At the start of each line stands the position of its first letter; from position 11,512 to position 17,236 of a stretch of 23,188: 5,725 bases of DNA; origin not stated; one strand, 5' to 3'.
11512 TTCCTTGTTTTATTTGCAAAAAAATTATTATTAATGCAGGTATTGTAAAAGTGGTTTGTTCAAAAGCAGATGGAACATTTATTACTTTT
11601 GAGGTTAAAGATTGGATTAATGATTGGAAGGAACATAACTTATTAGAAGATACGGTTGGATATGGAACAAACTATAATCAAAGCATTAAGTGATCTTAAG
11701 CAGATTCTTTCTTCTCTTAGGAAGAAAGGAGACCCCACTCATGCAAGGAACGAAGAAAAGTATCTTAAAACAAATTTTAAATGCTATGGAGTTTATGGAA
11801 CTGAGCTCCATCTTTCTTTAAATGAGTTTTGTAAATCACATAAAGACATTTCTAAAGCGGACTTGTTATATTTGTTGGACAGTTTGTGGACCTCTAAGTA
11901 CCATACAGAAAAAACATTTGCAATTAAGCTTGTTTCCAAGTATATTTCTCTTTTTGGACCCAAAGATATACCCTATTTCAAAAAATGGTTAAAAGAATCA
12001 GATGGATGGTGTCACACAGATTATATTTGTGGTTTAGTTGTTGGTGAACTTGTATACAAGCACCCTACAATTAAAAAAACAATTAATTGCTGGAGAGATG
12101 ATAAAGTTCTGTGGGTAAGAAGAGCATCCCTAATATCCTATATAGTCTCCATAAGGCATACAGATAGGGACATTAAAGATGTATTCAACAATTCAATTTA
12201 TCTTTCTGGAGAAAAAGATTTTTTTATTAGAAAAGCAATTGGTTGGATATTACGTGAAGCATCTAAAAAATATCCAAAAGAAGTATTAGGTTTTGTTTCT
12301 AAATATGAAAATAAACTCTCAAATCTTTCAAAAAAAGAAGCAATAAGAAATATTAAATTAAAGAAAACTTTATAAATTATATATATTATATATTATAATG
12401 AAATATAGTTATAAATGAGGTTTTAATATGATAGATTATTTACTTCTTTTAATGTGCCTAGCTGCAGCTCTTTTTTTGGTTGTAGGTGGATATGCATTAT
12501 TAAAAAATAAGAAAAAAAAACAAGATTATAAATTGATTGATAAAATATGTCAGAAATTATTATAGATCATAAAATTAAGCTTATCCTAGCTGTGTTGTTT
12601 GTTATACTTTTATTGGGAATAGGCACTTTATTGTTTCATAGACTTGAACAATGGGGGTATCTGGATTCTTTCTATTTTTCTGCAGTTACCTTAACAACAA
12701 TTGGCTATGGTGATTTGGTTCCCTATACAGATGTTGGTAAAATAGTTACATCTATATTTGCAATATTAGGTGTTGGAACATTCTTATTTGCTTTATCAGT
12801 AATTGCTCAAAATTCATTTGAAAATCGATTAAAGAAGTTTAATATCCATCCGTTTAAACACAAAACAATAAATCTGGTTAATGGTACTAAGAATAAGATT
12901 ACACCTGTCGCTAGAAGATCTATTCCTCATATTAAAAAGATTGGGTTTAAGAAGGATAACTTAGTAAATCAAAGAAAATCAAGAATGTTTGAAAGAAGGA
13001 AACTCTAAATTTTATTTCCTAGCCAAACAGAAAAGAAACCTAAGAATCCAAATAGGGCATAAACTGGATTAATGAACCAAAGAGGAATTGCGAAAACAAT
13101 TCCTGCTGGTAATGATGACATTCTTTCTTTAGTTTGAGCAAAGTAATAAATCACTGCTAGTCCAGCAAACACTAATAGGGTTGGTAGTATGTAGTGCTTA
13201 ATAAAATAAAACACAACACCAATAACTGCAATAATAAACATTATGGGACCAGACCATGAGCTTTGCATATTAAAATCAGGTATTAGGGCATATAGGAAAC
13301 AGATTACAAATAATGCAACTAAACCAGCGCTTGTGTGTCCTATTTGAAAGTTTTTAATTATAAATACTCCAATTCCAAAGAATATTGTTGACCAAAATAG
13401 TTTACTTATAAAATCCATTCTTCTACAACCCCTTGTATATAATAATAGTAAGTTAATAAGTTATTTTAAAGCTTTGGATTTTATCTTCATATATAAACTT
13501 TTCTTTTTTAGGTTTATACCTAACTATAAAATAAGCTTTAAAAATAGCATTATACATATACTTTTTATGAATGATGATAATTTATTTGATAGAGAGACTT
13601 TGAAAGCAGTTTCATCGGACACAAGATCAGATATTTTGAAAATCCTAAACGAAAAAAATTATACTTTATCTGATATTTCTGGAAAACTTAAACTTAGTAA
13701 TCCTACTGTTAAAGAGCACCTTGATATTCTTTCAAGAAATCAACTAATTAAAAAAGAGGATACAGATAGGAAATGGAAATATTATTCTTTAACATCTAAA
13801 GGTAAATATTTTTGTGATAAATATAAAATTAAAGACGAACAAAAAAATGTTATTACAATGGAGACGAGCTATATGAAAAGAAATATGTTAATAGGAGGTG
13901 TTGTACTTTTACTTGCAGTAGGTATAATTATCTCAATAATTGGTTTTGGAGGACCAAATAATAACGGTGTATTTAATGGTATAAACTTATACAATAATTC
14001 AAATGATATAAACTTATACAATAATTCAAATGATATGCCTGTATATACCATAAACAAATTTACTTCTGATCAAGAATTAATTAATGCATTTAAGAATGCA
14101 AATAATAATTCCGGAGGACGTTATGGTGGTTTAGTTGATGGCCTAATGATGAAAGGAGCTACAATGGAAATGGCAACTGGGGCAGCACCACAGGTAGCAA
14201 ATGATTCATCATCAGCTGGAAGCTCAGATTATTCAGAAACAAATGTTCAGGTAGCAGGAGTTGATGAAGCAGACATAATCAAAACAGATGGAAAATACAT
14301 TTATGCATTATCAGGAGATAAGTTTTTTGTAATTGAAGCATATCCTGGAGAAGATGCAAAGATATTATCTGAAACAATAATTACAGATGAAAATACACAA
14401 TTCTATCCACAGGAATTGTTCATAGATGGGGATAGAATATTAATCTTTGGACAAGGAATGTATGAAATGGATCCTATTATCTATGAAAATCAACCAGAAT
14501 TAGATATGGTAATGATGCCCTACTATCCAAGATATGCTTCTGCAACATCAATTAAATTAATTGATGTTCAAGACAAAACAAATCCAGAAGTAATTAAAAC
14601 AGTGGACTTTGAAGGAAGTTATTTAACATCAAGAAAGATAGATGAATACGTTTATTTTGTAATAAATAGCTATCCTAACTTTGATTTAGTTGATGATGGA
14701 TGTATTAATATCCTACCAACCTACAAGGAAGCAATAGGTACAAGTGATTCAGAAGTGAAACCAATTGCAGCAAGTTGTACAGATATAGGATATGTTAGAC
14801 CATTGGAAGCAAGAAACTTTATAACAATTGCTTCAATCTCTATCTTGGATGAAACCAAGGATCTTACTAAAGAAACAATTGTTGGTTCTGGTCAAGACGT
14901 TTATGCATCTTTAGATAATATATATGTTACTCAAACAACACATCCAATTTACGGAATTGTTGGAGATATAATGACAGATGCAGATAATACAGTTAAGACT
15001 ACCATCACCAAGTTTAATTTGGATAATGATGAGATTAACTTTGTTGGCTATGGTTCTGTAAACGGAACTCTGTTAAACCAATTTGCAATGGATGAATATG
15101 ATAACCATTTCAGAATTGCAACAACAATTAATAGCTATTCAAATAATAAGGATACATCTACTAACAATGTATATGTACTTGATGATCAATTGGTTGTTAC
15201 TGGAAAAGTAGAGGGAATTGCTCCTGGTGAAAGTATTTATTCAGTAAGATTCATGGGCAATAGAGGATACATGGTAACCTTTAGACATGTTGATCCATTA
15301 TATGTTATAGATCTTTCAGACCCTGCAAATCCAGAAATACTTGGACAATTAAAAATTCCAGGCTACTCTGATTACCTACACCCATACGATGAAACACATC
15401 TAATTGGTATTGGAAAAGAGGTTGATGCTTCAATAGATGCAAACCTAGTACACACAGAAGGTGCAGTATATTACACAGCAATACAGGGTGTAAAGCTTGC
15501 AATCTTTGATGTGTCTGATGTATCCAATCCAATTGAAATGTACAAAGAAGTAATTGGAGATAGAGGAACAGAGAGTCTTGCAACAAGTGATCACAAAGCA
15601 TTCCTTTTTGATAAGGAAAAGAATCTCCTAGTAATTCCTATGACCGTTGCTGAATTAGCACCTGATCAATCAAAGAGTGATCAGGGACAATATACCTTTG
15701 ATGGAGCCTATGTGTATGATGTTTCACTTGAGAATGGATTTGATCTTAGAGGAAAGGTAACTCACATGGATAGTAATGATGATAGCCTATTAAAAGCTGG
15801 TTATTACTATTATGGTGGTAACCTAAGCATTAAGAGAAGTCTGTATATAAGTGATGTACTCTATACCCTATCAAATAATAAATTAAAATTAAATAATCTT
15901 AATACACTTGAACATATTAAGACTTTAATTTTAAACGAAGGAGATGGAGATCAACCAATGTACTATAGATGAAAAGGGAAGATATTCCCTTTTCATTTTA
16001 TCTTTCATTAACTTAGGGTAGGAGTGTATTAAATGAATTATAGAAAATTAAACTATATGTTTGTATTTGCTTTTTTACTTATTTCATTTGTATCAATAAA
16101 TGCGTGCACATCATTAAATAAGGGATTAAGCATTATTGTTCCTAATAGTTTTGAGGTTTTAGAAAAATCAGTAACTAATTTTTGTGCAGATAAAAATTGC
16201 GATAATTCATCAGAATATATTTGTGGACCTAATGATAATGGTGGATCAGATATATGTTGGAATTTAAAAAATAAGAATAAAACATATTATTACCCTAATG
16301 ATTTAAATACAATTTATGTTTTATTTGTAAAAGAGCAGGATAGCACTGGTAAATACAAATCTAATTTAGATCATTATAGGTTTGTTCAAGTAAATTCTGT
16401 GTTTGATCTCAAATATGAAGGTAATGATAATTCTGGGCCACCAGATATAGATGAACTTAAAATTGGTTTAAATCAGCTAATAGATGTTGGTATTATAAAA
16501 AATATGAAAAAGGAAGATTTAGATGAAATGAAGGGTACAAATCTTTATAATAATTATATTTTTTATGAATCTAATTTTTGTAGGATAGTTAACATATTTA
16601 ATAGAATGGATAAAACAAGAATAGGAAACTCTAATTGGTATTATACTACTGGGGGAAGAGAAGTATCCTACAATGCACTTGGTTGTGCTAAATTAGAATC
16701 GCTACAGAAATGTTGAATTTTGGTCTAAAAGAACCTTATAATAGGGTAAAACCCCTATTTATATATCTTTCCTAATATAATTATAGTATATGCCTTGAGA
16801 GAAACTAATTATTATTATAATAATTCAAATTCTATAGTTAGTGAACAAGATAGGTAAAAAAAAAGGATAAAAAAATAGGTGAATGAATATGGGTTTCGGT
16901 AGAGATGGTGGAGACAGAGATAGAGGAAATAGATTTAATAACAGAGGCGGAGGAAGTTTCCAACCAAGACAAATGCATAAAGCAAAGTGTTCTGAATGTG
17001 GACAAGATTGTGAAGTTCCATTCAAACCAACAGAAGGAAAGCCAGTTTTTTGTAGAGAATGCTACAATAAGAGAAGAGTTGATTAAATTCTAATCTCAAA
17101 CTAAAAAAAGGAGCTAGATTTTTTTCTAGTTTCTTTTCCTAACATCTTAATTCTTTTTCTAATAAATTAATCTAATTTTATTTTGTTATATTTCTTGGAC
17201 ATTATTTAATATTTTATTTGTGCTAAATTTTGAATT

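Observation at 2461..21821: TTGGAC(A/G) motif family, including a 19-nt element in four near-identical copies, concentrated at transcription-unit boundaries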

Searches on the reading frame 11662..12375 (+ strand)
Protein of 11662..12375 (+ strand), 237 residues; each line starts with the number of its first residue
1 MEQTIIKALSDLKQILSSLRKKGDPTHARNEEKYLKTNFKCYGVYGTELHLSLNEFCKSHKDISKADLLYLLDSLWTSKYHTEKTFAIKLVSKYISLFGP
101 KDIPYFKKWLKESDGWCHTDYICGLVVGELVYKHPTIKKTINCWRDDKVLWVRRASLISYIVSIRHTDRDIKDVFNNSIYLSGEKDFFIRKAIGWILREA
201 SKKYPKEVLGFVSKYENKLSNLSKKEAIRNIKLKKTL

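Call 57: find_homologous_proteins(query=window:11662-12375:+, max_evalue=1e-10)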
Query window:11662-12375:+ (237 aa): 455 proteins with E <= 1e-10 among 1212 candidates; the best 120 are listed.
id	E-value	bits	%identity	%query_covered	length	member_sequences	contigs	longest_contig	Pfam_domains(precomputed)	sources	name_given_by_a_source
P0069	2.8e-155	533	100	100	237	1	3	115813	PF08713.18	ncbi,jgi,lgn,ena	-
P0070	6.9e-118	411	81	95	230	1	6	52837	PF08713.18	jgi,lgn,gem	-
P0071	8.6e-110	384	78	94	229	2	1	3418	PF08713.18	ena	-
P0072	8.3e-73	263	56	94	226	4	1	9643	PF08713.18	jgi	-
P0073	6.2e-68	247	53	96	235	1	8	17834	PF08713.18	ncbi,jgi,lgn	jgi:3-methyladenine DNA glycosylase AlkD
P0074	1.4e-67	246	54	95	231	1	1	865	PF08713.18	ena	-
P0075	1.6e-66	242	51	96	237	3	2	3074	PF08713.18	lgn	-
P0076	4.1e-63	231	53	91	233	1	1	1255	PF08713.18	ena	-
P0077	1.4e-62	229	49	95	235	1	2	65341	PF08713.18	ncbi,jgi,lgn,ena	ncbi:MAG: DNA alkylation repair protein [archaeon]|jgi:3-methyladenine DNA glycosylase AlkD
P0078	1.0e-59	220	49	91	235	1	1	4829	PF08713.18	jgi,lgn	-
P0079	2.1e-58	216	51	93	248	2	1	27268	PF08713.18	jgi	jgi:3-methyladenine DNA glycosylase AlkD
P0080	2.4e-57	212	49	90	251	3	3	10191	PF08713.18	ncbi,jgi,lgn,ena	-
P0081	6.1e-38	149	38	94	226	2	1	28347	PF08713.18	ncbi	-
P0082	5.3e-37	146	38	93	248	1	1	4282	PF08713.18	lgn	-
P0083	1.2e-36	145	35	88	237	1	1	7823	PF08713.18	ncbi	-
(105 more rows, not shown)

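Call 59: find_encoding_contigs(protein=P0070, flank=10000, max_places=1)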
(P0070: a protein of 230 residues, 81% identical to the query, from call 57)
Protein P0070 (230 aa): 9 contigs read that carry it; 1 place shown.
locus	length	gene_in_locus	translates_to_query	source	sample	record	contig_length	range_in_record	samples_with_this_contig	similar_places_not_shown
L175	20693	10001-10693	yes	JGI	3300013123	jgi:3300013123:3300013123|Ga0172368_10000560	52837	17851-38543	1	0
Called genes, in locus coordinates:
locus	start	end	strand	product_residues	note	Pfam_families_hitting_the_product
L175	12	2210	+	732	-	PF00009:GTP_EFTU, PF01926:MMR_HSR1 (faint), PF22042:EF-G_D2, PF03144:GTP_EFTU_D2, PF14492:EFG_III, PF03764:EFG_IV, PF00679:EFG_C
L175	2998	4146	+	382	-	PF02670:DXP_reductoisom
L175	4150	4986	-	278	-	PF04414:tRNA_deacylase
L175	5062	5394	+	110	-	-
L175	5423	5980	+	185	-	-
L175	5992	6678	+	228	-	PF01712:dNK, PF02223:Thymidylate_kin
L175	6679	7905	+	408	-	PF00464:SHMT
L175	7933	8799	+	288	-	PF00303:Thymidylat_synt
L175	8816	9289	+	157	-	PF00186:DHFR_1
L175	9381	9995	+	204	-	-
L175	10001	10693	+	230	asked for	PF08713:DNA_alkylation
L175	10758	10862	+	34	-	-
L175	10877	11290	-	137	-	-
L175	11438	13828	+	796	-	PF01022:HTH_5, PF12840:HTH_20 (weak), PF14947:HTH_45 (faint), PF09826:Beta_propel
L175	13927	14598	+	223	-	-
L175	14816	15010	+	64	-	PF23477:zf_Tbcl_2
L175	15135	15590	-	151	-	PF01948:PyrI, PF02748:PyrI_C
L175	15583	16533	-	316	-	PF02729:OTCace_N, PF00185:OTCace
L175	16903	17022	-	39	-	-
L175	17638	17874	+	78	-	-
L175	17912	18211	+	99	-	PF13903:Claudin_2 (weak)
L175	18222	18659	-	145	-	PF01850:PIN (weak)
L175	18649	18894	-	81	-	-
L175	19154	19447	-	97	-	PF03891:DUF333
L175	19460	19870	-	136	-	-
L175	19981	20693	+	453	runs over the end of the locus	PF00890:FAD_binding_2 (faint), PF01946:Thi4 (faint), PF03486:HI0933_like (weak), PF07992:Pyr_redox_2 (faint), PF13450:NAD_binding_8 (weak), PF13738:Pyr_redox_3 (weak), PF01134:GIDA (weak), PF21688:FAD-depend_C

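Call 60: find_encoding_contigs(protein=P0072, flank=10000, max_places=1)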
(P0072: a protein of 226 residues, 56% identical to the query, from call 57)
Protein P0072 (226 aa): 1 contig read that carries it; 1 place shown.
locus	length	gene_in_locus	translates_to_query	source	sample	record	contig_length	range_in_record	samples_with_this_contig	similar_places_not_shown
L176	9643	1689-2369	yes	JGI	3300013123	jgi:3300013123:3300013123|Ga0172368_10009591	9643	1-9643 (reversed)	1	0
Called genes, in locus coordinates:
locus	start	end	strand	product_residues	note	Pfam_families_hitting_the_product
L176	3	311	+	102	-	?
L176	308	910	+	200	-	PF00485:PRK, PF13238:AAA_18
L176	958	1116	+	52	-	-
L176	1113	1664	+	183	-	PF13508:Acetyltransf_7 (weak)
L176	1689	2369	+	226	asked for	PF08713:DNA_alkylation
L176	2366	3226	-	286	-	PF00882:Zn_dep_PLPC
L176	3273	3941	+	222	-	PF00702:Hydrolase, PF13419:HAD_2, PF13242:Hydrolase_like (weak)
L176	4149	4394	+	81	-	-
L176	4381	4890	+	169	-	PF01850:PIN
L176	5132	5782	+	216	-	-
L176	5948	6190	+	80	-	-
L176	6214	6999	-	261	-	PF06182:ABC2_membrane_6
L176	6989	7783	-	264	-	PF06182:ABC2_membrane_6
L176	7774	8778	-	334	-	PF00005:ABC_tran, PF13304:AAA_21 (weak)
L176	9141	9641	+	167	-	?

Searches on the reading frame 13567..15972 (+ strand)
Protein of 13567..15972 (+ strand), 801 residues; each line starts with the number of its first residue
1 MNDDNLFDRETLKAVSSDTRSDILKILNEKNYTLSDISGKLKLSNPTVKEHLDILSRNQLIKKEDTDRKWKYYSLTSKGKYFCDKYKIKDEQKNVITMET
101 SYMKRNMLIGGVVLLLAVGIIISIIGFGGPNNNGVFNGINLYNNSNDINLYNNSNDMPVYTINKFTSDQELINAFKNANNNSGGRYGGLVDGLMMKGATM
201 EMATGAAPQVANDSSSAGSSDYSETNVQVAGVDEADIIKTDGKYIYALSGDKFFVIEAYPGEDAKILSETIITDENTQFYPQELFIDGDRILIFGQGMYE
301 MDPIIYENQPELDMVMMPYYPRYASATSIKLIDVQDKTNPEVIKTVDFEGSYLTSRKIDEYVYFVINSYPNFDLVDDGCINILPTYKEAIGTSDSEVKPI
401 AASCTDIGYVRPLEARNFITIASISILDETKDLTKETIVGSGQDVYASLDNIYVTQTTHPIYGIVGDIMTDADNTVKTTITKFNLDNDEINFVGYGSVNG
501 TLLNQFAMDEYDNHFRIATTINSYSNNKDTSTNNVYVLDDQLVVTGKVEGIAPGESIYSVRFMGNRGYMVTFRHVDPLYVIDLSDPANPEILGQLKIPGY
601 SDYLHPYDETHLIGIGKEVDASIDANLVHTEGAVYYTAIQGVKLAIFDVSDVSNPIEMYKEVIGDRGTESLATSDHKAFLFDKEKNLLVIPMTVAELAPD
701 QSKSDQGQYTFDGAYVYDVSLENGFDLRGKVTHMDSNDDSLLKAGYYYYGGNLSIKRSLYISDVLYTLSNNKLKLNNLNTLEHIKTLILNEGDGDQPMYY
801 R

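Call 20: search_protein_families(library=pfam, proteins=[window:13567-15972:+], max_evalue=0.01)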
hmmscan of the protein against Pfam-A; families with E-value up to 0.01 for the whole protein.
window:13567-15972:+ (801 aa): 8 families
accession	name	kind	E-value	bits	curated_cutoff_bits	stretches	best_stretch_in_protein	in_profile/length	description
PF09826.15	Beta_propel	-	1.3e-164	549.2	22.4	1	222-781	1-495/495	Beta propeller domain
PF01022.26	HTH_5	-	3.5e-09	36.8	22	1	18-62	2-46/47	Bacterial regulatory protein, arsR family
PF14947.12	HTH_45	-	2.1e-05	24.9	25.5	1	21-87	9-70/77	Winged helix-turn-helix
PF25213.1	HVO_A0261_N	-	0.0016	18.8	35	1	15-87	8-75/86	HVO_A0261 N-terminal domain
PF12840.13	HTH_20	-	0.0035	17.7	27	1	16-63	2-50/51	Helix-turn-helix domain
PF08309.17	LVIVD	-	0.0038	17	20.2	0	635-658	14-37/42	LVIVD repeat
PF13412.12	HTH_24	-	0.0062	16.5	21.9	0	18-62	3-48/48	Winged helix-turn-helix DNA-binding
PF21476.4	PF0610-like_N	-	0.0063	17.2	33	0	19-56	2-39/50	PF0610-like, N-terminal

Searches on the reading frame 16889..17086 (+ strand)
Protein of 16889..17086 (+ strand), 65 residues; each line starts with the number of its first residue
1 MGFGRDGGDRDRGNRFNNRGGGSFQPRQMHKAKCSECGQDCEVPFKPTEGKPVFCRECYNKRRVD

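Call 20: search_protein_families(library=pfam, proteins=[window:16889-17086:+], max_evalue=0.01)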
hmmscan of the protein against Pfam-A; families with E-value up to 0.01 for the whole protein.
window:16889-17086:+ (65 aa): 1 family
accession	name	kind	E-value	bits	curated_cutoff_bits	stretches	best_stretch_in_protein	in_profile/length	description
PF23477.1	zf_Tbcl_2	-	2.5e-18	65.9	27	1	27-63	1-37/37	Probable treble clef zinc finger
